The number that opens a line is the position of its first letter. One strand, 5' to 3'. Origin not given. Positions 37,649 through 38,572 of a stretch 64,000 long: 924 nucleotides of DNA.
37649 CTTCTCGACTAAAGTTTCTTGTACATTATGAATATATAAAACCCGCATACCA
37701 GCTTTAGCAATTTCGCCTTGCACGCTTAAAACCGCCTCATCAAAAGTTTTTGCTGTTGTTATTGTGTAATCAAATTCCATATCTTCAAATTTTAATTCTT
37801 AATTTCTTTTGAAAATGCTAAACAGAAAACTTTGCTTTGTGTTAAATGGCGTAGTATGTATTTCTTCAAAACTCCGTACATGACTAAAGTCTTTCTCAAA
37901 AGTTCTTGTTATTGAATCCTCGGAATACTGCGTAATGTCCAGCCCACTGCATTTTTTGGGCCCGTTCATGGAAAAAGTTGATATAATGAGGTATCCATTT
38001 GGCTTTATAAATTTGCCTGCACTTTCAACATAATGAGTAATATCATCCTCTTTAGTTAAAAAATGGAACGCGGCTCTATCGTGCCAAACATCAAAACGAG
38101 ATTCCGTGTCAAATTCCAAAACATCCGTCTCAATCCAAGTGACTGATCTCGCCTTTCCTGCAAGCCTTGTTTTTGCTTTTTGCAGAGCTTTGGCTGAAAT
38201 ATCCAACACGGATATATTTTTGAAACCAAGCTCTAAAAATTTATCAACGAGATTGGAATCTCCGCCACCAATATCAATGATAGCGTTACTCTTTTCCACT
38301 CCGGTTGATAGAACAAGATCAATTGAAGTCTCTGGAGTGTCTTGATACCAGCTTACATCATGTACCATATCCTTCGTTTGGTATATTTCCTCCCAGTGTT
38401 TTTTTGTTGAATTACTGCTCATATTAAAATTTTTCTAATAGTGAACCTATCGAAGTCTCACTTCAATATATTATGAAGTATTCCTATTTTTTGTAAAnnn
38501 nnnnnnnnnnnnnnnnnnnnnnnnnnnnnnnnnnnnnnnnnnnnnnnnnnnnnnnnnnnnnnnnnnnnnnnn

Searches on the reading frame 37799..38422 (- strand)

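Call 88: search_protein_families(library=pfam, proteins=[window:37799-38422:-], max_evalue=0.001)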
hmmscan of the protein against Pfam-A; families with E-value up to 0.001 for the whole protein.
window:37799-38422:- (207 aa): 9 families
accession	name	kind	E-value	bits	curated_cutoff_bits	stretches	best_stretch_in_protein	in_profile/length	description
PF08242.18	Methyltransf_12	-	5.4e-12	46.7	30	1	49-145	1-98/98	Methyltransferase domain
PF13649.12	Methyltransf_25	-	4.6e-11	43.7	27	1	48-143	1-97/97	Methyltransferase domain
PF13847.12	Methyltransf_31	-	9.4e-11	42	27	1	44-151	3-113/145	Methyltransferase domain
PF08241.18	Methyltransf_11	-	2.3e-09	38.2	21.2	1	50-147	2-95/95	Methyltransferase domain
PF13489.12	Methyltransf_23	-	2.5e-06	27.8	27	1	43-152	21-121/164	Methyltransferase domain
PF05401.17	NodS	-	4.5e-06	27.1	24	1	37-147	36-144/201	Nodulation protein S (NodS)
PF05891.18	Methyltransf_PK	-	1.3e-05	25.3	27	1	41-174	52-181/218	AdoMet dependent proline di-methyltransferase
PF00398.26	RrnaAD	-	2e-05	24.3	24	1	41-111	27-95/263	Ribosomal RNA adenine dimethylase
PF05175.20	MTS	-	0.0003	20.9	23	1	43-147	30-138/170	Methyltransferase small domain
